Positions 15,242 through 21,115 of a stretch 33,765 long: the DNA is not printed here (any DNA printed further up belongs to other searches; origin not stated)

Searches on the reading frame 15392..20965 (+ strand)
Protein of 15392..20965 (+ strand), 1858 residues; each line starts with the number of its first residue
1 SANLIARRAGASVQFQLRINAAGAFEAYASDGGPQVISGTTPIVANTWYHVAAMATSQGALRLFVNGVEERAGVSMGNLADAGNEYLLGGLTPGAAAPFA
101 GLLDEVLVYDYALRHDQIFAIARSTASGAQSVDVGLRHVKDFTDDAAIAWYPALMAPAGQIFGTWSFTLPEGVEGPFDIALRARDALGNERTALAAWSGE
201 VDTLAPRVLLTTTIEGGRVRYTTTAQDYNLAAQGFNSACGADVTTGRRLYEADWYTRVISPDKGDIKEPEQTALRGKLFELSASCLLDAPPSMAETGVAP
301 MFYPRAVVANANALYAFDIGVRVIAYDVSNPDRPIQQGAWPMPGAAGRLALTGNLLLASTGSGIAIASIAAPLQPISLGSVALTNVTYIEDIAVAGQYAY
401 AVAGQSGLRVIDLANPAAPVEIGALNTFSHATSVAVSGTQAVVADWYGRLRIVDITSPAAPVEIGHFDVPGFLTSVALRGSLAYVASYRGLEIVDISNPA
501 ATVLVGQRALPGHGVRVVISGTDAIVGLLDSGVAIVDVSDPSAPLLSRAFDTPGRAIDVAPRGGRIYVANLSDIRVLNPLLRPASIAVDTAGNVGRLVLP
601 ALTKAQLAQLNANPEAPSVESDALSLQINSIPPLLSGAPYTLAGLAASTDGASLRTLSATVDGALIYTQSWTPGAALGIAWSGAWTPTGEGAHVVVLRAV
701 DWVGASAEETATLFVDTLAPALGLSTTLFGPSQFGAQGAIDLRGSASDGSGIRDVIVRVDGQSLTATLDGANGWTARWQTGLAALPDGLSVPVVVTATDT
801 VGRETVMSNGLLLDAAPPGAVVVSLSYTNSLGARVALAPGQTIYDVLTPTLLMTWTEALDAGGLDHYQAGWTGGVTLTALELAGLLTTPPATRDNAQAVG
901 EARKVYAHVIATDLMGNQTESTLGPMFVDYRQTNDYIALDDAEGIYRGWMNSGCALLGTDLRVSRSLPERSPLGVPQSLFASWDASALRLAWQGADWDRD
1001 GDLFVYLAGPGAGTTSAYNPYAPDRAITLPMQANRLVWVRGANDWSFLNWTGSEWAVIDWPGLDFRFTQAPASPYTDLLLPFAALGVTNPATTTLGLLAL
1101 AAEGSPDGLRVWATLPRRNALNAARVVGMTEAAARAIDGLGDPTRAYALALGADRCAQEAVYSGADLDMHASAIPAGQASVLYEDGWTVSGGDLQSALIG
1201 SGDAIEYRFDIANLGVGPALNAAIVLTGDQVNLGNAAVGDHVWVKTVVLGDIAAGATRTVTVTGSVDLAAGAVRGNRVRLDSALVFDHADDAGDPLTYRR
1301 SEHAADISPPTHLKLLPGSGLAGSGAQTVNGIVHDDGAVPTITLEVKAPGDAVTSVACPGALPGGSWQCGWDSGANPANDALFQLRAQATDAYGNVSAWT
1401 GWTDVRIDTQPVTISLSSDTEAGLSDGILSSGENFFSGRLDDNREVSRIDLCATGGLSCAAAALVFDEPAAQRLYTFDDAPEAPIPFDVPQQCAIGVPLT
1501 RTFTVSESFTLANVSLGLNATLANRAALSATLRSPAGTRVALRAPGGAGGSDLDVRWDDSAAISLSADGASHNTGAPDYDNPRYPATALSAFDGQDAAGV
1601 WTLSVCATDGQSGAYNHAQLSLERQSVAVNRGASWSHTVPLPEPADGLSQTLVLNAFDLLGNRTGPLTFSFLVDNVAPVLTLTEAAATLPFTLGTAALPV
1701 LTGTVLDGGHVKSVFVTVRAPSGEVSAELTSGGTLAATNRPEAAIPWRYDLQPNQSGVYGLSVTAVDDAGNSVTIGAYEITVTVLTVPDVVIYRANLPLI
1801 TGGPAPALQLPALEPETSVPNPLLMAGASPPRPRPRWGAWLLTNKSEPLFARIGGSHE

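Call 4: search_protein_families(library=pfam, proteins=[window:15392-20965:+], max_evalue=0.01)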
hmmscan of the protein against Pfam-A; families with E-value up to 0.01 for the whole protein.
window:15392-20965:+ (1858 aa): 6 families
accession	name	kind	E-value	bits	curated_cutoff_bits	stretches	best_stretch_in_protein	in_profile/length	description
PF08309.17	LVIVD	-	8.3e-30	102.3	20.2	4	430-468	3-41/42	LVIVD repeat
PF13385.13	Laminin_G_3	-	6.4e-19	69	27.6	1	11-118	43-150/151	Concanavalin A-like lectin/glucanases superfamily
PF19077.6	Big_13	-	8.8e-12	45.9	27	0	1732-1782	49-100/102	Bacterial Ig-like domain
PF01483.27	P_proprotein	-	1.7e-05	25.3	21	1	1512-1610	2-73/86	Proprotein convertase P-domain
PF12245.14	Big_3_2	-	2.8e-05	24.7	23.3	0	1706-1780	42-118/122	Bacterial Ig-like domain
PF17957.7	Big_7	-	0.00011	23.3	24.1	1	732-781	12-59/70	Bacterial Ig domain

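Call 16: search_protein_families(library=ncbifam, proteins=[window:15392-20965:+], max_evalue=0.1)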
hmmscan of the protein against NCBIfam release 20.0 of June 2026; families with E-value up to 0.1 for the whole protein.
window:15392-20965:+ (1858 aa): 5 families
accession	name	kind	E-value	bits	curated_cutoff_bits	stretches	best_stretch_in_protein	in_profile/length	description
NF047446.1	barrel_OmpL47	domain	2.5e-06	27.9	40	0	685-712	37-65/68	OmpL47-type beta-barrel domain-containing protein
TIGR04312.1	choice_anch_B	subfamily_domain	4.8e-06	26.1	100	1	360-469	51-174/364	choice-of-anchor B family protein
NF033510.3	Ca_tandemer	repeat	1e-05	25.8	50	1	712-802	3-93/96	Ca2+-stabilized repeat-containing adhesin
NF052521.1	TafC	equivalog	0.0047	16.1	410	1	41-128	277-366/373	TafC family fimbrial protein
TIGR03900.1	prc_long_Delta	hypoth_equivalog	0.053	11.4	660.95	0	1179-1270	669-749/973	MXAN_5808 family serine peptidase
